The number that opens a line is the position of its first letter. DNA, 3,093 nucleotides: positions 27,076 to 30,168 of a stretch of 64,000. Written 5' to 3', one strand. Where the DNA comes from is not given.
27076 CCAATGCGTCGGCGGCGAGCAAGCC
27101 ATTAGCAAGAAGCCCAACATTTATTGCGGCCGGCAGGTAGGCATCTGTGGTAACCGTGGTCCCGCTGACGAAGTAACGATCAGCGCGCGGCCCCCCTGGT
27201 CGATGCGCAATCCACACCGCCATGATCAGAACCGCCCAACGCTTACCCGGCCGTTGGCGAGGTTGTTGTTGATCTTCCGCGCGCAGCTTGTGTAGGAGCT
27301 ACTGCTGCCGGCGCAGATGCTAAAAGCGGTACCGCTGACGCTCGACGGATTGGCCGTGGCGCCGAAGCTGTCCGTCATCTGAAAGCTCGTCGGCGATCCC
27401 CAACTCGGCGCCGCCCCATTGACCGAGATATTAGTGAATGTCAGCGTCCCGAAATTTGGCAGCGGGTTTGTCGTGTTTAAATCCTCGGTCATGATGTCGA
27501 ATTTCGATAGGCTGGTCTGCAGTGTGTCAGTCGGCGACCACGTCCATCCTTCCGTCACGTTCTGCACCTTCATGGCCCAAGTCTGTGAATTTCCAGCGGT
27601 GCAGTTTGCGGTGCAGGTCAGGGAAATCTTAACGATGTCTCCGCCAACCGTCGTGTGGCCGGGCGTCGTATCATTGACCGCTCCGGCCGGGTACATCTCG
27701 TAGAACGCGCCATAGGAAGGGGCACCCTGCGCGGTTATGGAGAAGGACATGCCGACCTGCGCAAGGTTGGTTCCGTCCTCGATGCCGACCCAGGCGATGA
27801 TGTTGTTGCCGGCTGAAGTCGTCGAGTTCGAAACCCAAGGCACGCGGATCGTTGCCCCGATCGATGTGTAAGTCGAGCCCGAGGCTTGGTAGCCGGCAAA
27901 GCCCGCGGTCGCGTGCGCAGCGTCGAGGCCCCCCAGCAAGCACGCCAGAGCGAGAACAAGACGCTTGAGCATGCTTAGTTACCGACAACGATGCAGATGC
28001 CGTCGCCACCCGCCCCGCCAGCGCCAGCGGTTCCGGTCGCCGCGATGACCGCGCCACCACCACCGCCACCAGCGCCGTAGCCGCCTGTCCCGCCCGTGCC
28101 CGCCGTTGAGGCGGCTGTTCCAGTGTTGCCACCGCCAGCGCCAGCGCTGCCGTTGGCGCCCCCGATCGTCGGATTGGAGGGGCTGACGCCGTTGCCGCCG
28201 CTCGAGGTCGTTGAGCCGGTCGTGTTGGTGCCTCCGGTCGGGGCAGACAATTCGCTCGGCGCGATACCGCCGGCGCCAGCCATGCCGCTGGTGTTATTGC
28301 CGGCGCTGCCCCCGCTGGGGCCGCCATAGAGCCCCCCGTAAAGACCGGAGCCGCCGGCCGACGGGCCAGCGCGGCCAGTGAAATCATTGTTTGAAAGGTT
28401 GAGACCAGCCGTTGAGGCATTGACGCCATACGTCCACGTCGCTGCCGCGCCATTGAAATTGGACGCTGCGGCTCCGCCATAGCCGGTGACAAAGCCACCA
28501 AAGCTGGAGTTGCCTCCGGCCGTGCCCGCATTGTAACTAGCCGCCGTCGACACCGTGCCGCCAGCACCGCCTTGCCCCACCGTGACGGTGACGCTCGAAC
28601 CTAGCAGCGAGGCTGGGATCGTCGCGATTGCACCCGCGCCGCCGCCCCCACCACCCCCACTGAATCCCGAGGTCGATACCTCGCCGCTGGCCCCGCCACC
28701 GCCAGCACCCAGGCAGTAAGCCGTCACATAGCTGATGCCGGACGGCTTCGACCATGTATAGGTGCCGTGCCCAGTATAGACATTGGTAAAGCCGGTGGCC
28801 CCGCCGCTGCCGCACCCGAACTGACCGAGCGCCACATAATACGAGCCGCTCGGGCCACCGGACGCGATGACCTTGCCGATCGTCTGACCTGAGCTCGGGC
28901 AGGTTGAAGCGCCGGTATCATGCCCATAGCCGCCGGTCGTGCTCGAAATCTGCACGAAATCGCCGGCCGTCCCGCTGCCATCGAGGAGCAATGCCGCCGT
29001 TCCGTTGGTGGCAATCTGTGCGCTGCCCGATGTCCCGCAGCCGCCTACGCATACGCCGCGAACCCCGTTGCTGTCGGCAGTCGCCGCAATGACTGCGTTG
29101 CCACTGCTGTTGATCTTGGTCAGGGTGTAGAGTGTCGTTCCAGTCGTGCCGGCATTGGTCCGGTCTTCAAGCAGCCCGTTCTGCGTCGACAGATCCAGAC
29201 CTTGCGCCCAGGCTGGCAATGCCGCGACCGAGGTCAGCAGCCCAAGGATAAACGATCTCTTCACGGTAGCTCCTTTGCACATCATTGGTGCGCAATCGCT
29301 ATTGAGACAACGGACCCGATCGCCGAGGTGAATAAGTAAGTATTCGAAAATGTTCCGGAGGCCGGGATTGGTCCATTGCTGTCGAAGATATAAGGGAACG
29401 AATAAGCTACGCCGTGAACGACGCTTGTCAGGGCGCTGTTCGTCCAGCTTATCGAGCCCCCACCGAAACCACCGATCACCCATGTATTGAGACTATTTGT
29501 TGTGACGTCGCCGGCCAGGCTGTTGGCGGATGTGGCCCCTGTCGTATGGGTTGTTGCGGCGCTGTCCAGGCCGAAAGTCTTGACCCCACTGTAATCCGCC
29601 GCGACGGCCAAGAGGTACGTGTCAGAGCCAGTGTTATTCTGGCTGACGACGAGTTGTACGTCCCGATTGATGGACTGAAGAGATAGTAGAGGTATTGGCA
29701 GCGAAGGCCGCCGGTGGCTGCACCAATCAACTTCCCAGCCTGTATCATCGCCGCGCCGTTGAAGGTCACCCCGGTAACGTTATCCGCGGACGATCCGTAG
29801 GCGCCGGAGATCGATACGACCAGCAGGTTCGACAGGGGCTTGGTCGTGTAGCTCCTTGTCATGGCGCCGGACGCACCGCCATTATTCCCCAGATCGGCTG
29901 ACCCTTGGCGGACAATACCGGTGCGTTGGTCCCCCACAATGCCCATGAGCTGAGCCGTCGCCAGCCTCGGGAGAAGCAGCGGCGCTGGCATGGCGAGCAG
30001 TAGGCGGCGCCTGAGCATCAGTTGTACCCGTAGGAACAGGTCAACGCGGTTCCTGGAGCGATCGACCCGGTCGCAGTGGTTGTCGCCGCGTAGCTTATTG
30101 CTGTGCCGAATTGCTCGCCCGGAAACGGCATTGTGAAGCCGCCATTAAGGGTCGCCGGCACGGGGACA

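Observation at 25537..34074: Nine-kb cargo block between portal and prohead protease: a translationally coupled run of six signal-peptide proteins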

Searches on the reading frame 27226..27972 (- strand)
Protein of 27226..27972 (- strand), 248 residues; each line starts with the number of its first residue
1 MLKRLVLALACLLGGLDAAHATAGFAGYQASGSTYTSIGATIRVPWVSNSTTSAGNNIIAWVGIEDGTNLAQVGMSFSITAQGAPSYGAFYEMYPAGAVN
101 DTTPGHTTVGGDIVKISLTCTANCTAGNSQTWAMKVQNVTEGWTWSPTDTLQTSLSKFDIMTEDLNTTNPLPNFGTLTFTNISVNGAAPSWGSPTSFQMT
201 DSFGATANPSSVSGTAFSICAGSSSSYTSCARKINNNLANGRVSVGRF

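Call 6: search_protein_families(library=pfam, max_evalue=0.01, proteins=[window:27226-27972:-])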
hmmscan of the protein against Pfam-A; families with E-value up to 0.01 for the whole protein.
window:27226-27972:- (248 aa): 1 family
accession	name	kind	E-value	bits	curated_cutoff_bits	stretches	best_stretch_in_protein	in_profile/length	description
PF01828.24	Peptidase_A4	-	9.2e-20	71.4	22.3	1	25-190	3-173/206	Peptidase A4 family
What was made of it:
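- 27226..27972 (-): I: 248 aa. Signal peptide (..DAAHA|TA) and a glutamic peptidase (G1/A4, eqolisin) fold. Pfam Peptidase_A4, 71.4 bits against a cut-off of 22.3 (call 6).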

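Call 7: search_protein_families(library=phrogs, max_evalue=0.01, proteins=[window:27226-27972:-])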
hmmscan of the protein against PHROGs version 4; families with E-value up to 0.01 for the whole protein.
window:27226-27972:- (248 aa): 0 families

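Call 38: search_solved_structures(query=window:27226-27972:-, max_evalue=1, show_alignments=1)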
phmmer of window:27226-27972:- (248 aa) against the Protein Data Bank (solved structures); distinct sequences matched with E-value up to 1: 1.
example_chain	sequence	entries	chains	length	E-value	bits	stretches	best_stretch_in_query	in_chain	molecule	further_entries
9f8f_B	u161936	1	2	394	0.25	14.2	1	13-78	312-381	SLPH - S-layer protein HMW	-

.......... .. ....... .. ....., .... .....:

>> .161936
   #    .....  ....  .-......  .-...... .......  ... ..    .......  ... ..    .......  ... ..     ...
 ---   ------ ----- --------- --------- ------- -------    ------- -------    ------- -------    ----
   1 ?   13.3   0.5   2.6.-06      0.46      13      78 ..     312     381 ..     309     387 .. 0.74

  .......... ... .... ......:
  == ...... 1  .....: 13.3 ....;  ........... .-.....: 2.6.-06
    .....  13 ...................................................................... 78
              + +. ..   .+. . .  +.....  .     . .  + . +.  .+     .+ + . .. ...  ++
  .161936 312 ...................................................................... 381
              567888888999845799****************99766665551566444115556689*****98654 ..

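Call 90: search_protein_families(library=ncbifam, max_evalue=0.01, proteins=[window:27226-27972:-])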
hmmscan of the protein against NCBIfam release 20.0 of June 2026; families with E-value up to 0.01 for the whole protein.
window:27226-27972:- (248 aa): 0 families

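Call 92: search_solved_structures(query=A5, max_evalue=10, show_alignments=3)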
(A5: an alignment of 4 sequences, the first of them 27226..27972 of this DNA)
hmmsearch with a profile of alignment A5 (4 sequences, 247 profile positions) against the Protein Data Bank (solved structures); distinct sequences matched with E-value up to 10: 2.
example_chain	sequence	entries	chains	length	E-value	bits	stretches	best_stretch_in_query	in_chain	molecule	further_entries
1s2b_A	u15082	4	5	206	6.5e-06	29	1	26-217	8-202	Scytalidopepsin B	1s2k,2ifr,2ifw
9bh5_AB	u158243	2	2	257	1.2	11.7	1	152-230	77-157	Small ribosomal subunit protein eS1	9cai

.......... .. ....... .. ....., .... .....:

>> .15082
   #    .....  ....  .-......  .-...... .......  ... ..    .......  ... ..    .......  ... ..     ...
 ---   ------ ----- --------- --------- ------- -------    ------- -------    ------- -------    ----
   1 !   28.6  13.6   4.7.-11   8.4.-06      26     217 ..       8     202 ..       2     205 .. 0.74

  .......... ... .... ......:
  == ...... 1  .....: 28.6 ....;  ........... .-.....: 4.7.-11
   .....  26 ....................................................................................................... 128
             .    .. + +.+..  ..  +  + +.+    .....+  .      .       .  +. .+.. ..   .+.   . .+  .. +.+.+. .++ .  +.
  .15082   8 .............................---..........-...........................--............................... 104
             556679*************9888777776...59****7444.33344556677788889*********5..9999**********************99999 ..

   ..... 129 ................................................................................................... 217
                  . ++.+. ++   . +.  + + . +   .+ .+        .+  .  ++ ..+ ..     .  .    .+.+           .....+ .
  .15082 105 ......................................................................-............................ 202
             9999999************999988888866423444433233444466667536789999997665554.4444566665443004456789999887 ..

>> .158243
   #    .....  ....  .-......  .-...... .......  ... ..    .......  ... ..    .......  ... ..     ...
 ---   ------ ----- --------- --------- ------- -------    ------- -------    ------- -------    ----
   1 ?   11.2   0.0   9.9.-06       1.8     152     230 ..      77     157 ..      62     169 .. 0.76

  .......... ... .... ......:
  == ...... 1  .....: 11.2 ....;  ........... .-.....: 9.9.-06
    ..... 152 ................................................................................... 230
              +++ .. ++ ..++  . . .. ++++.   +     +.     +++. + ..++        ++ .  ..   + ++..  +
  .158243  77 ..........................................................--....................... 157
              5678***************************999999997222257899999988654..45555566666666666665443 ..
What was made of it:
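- On Peptidase A4 / G1 (eqolisin): The orthologue profile hits 1s2b at E = 6.5e-6 (call 92).
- Closest known: Scytalidoglutamic peptidase / eqolisins. Same: Protein I matches the family over its whole length (calls 6, 92).
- Peptidase A4 (calls 6, 92).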

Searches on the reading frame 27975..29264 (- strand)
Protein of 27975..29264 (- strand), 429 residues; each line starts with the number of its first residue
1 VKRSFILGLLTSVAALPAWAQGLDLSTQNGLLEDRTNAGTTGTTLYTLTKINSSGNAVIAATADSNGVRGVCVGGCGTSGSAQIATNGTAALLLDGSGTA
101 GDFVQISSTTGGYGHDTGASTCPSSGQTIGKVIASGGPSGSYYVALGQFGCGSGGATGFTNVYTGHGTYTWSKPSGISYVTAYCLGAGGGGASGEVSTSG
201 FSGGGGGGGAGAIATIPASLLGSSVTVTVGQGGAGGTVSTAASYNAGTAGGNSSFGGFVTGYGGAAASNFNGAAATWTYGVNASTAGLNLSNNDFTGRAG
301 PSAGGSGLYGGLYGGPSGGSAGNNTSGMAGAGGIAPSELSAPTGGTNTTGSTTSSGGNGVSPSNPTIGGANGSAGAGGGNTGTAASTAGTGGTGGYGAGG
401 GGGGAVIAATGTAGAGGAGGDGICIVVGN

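Call 6: search_protein_families(library=pfam, max_evalue=0.01, proteins=[window:27975-29264:-])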
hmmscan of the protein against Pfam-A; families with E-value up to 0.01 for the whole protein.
window:27975-29264:- (429 aa): 1 family
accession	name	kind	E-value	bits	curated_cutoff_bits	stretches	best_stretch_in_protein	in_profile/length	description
PF21722.4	Gly_rich_2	-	2e-09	38.3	24.3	1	166-426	3-223/226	Glycine-rich domain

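Call 7: search_protein_families(library=phrogs, max_evalue=0.01, proteins=[window:27975-29264:-])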
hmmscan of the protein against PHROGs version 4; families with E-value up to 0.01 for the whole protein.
window:27975-29264:- (429 aa): 1 family
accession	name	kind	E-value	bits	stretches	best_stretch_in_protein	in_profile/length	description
phrog_863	-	tail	5.9e-12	46.3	1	38-333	301-575/690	tail fiber assembly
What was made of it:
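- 27975..29264 (-): H: 429 aa. GTG start after an AAGGAG Shine-Dalgarno sequence, signal peptide (..LPAWA|QG), and a glycine-rich domain. Pfam Gly_rich_2 PF21722, 38.3 bits against a cut-off of 24.3 (call 6). phrog_863 (call 7).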

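Call 54: search_dna_similar(query=window:27975-29264:-, collection=phages, mode=protein, max_rows=30, max_evalue=0.001)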
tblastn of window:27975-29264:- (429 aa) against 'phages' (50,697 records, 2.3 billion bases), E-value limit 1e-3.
No match.

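Call 90: search_protein_families(library=ncbifam, max_evalue=0.01, proteins=[window:27975-29264:-])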
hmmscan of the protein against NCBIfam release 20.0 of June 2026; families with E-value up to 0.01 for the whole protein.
window:27975-29264:- (429 aa): 0 families

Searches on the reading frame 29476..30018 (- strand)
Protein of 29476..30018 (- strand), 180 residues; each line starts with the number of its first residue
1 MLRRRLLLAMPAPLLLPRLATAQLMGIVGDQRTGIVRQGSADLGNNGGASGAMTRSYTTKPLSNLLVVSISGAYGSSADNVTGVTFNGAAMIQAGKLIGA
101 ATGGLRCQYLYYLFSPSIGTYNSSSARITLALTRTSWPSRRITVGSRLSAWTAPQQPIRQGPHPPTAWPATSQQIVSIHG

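Call 6: search_protein_families(library=pfam, max_evalue=0.01, proteins=[window:29476-30018:-])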
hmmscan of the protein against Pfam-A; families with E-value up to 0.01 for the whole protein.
window:29476-30018:- (180 aa): 0 families

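Call 7: search_protein_families(library=phrogs, max_evalue=0.01, proteins=[window:29476-30018:-])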
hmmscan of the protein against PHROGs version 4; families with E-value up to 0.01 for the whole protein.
window:29476-30018:- (180 aa): 0 families

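Call 90: search_protein_families(library=ncbifam, max_evalue=0.01, proteins=[window:29476-30018:-])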
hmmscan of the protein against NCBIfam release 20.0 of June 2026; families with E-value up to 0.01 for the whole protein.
window:29476-30018:- (180 aa): 0 families

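Call 124: find_encoding_contigs(protein=window:29476-30018:-, flank=1500, max_places=4)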
Protein window:29476-30018:- (180 aa): 1 contig read that carries it; 1 place shown.
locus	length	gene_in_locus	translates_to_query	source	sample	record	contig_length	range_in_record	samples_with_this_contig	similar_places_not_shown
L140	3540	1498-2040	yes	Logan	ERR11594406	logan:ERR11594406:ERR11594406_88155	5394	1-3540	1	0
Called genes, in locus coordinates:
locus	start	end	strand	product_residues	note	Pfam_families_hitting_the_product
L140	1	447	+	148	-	?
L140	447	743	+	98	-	-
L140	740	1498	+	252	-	-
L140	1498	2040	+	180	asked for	-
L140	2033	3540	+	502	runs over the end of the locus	PF21722:Gly_rich_2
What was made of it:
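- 29282..30018 (-): G: about 245 aa with a signal peptide (..PRLATA|QL) and a lectin-like beta domain. It is broken here by one frameshift into ORFs 29476-30018 and 29282-29611. This is a hypervariable slot. The broken ORF is also in a Logan assembly (call 124).
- Checked: The same broken ORF is present in a Logan assembly of run ERR11594406 (call 124).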
